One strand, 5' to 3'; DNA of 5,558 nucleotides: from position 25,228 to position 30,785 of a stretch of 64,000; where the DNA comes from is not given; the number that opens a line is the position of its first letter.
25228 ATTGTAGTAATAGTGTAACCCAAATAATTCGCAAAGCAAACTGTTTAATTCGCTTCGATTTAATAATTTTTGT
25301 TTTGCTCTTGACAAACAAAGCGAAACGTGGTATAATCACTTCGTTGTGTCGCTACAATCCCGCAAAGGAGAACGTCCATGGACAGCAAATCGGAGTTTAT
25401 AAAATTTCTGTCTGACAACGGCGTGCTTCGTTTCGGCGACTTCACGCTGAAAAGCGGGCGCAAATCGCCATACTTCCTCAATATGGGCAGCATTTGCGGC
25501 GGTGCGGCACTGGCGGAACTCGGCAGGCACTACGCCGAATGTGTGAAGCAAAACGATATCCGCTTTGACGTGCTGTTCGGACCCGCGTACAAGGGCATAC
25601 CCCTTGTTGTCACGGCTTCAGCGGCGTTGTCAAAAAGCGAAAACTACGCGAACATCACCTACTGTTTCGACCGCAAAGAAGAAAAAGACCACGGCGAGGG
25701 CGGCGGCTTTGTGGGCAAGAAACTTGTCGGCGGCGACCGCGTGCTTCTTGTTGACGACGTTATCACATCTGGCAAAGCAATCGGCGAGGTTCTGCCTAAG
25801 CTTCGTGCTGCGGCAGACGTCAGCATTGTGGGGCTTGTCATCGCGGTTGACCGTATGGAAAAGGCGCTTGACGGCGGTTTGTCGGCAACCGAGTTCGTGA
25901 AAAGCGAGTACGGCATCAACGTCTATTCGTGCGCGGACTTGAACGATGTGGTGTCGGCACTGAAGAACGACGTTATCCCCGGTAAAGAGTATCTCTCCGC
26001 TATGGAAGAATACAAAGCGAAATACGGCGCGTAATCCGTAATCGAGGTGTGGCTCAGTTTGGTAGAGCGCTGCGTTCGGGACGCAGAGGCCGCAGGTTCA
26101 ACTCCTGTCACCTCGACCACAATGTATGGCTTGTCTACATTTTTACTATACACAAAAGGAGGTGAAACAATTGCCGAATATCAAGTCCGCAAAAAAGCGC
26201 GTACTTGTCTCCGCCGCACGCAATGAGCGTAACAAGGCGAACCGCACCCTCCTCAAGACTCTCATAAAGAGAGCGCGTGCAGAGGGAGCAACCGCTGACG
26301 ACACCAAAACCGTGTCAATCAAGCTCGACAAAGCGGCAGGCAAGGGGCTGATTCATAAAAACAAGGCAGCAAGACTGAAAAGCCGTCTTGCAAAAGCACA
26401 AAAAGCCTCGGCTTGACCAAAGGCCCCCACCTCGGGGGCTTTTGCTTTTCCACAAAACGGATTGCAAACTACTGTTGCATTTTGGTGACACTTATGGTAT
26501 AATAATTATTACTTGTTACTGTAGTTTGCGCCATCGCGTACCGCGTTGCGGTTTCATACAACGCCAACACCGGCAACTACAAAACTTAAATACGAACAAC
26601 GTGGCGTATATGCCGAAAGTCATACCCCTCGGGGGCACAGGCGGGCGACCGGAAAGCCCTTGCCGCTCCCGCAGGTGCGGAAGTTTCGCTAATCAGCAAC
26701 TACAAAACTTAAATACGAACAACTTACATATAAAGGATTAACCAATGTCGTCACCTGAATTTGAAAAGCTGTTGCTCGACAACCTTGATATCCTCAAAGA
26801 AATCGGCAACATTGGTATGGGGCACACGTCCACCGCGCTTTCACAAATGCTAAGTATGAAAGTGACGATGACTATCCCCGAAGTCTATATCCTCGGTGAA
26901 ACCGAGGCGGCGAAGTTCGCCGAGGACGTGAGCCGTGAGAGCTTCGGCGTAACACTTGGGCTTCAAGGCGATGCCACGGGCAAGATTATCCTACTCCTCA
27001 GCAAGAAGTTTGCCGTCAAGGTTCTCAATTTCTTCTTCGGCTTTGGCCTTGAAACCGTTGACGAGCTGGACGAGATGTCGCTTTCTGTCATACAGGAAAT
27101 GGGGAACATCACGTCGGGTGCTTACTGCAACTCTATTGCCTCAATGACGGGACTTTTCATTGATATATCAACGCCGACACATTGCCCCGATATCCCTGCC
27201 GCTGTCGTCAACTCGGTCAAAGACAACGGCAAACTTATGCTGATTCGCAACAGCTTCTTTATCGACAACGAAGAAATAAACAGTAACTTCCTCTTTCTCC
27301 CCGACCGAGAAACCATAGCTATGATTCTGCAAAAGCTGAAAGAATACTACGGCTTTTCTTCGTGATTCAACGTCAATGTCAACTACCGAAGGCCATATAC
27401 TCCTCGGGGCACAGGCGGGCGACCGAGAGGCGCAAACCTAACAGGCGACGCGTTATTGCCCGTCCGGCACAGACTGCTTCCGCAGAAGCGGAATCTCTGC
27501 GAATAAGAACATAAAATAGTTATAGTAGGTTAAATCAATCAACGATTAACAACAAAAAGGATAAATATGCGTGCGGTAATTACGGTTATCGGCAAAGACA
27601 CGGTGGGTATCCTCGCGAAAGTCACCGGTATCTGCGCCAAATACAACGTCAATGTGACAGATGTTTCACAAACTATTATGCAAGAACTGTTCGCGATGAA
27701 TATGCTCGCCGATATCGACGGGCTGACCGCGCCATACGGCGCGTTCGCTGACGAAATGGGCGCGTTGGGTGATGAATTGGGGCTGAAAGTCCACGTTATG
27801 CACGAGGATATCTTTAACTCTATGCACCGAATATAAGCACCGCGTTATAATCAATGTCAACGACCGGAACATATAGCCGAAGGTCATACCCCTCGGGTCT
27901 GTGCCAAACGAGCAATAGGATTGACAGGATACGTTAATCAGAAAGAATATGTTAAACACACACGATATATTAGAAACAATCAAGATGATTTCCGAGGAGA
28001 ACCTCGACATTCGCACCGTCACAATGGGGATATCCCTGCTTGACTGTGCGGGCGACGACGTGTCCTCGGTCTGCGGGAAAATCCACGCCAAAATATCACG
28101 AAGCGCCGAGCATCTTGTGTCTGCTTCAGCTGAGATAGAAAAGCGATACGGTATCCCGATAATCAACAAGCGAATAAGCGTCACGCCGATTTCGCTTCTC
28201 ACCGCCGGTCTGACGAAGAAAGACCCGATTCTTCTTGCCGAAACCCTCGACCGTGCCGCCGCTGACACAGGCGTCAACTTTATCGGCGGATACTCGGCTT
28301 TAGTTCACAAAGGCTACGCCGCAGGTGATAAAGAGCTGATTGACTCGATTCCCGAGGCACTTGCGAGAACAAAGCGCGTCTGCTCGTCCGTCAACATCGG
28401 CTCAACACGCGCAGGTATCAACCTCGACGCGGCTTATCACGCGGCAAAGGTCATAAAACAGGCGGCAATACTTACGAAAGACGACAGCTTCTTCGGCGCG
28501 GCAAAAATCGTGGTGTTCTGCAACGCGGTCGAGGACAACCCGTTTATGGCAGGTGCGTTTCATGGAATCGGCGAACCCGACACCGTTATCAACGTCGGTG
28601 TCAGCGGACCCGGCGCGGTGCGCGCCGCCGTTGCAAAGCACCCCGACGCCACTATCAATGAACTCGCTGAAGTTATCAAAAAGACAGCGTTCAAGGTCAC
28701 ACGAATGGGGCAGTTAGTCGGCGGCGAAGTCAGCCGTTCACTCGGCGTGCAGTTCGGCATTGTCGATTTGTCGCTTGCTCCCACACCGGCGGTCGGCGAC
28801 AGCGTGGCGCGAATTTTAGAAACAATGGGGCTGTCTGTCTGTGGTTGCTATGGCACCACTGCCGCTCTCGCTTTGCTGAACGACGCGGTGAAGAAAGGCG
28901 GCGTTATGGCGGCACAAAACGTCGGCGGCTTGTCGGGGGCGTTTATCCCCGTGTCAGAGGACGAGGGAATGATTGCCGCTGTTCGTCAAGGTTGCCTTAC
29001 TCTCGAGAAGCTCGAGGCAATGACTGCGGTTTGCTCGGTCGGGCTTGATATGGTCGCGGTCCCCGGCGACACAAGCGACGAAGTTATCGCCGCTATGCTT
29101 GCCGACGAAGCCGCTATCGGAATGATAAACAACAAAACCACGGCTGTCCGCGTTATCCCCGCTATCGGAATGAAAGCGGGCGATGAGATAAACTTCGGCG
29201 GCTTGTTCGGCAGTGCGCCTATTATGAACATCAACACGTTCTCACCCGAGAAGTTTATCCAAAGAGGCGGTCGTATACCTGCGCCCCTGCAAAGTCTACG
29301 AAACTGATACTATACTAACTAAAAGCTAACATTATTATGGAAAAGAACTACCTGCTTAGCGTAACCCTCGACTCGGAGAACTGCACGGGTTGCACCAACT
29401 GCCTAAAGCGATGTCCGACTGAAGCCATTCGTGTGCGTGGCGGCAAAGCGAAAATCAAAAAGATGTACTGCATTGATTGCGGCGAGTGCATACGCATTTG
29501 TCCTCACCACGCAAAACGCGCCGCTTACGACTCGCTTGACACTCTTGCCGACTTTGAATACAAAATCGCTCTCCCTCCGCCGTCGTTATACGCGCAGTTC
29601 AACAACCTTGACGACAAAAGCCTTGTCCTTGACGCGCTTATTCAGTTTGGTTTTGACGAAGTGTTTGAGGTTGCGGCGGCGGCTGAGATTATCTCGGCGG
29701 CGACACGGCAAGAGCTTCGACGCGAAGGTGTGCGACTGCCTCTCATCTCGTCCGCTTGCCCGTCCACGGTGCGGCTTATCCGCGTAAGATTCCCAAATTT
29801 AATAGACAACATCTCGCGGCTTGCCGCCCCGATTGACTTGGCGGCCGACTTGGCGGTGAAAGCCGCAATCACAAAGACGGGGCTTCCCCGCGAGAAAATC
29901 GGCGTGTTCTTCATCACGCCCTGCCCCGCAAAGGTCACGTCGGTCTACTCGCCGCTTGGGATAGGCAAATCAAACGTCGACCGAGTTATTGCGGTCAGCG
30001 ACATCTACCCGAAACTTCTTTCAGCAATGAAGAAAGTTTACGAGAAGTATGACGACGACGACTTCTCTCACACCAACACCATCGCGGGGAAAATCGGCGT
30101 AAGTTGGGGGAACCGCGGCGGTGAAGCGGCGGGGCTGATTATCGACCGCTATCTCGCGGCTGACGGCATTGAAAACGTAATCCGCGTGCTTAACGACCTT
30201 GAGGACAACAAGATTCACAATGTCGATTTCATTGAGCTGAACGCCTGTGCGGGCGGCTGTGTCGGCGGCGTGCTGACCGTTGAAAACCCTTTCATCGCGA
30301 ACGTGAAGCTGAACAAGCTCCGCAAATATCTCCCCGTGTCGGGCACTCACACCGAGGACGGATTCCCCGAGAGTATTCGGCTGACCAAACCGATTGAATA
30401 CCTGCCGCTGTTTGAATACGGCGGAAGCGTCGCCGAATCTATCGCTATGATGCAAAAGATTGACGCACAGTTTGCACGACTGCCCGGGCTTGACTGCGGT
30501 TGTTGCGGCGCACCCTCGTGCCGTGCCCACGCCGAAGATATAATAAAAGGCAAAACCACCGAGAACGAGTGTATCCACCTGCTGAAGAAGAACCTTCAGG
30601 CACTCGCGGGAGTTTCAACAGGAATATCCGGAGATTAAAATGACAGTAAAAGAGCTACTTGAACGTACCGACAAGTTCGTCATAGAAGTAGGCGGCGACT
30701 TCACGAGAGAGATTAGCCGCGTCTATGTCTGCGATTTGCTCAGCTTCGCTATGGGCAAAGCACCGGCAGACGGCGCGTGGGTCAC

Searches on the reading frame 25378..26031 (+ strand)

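Call 24: search_protein_families(library=pfam, proteins=[window:25378-26031:+], max_evalue=0.00001)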
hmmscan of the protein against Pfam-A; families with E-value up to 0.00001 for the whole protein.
window:25378-26031:+ (218 aa): 1 family
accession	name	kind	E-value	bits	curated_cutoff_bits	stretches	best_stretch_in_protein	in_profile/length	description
PF00156.33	Pribosyltran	-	3e-13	49.8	26.3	1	48-165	14-132/158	Phosphoribosyl transferase domain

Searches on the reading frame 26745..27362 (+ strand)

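Call 23: search_protein_families(library=pfam, proteins=[window:26745-27362:+], max_evalue=0.00001)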
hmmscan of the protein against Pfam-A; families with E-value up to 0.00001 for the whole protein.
window:26745-27362:+ (206 aa): 2 families
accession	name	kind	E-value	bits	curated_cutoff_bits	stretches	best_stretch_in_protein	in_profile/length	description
PF04509.17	CheC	-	5.5e-22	77.9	22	2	14-49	3-38/38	CheC-like family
PF13690.11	CheX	-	2.4e-12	47.2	27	1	69-146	3-72/94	Chemotaxis phosphatase CheX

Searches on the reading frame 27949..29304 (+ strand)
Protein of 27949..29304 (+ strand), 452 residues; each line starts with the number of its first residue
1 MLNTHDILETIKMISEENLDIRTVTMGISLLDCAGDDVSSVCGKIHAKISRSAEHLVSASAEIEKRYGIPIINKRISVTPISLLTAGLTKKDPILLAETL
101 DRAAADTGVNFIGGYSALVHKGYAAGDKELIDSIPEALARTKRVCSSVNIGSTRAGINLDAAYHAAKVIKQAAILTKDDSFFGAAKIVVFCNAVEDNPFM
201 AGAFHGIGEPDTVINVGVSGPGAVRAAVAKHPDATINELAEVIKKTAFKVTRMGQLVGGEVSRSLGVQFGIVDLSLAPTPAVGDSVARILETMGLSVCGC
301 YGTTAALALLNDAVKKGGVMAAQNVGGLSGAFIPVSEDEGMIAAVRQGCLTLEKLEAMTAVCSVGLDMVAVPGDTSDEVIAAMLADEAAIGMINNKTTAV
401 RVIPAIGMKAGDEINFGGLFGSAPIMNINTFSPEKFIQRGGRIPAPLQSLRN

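Call 23: search_protein_families(library=pfam, proteins=[window:27949-29304:+], max_evalue=0.00001)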
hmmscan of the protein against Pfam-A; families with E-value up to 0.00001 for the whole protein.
window:27949-29304:+ (452 aa): 1 family
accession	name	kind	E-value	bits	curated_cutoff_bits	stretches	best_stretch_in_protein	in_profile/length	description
PF05167.17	DUF711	-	1.1e-186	621.1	25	1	12-422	1-412/413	Uncharacterised ACR (DUF711)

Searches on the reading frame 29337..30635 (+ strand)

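Call 23: search_protein_families(library=pfam, proteins=[window:29337-30635:+], max_evalue=0.00001)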
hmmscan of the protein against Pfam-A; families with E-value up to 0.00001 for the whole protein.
window:29337-30635:+ (433 aa): 8 families
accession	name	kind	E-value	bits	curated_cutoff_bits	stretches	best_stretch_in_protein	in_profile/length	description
PF02906.19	Fe_hyd_lg_C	-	8.5e-31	107.9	22.1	1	94-311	27-244/245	Iron only hydrogenase large subunit, C-terminal domain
PF04060.18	FeS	-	8.9e-11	41.8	23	1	382-413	1-32/33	Putative Fe-S cluster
PF13237.11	Fer4_10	-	1.2e-09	38.4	25.5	1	9-56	2-53/53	4Fe-4S dicluster domain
PF12838.12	Fer4_7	-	5.7e-09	36.7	27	1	15-59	1-52/52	4Fe-4S dicluster domain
PF00037.32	Fer4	-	2.3e-08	33.9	21.1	0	10-32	2-24/24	4Fe-4S binding domain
PF14697.11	Fer4_21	-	1.6e-07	31.8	35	0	9-32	34-58/59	4Fe-4S dicluster domain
PF13187.11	Fer4_9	-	2.3e-07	31.2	27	1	15-58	1-50/52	4Fe-4S dicluster domain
PF12837.12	Fer4_6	-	2.1e-06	27.8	25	0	44-59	8-23/24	4Fe-4S binding domain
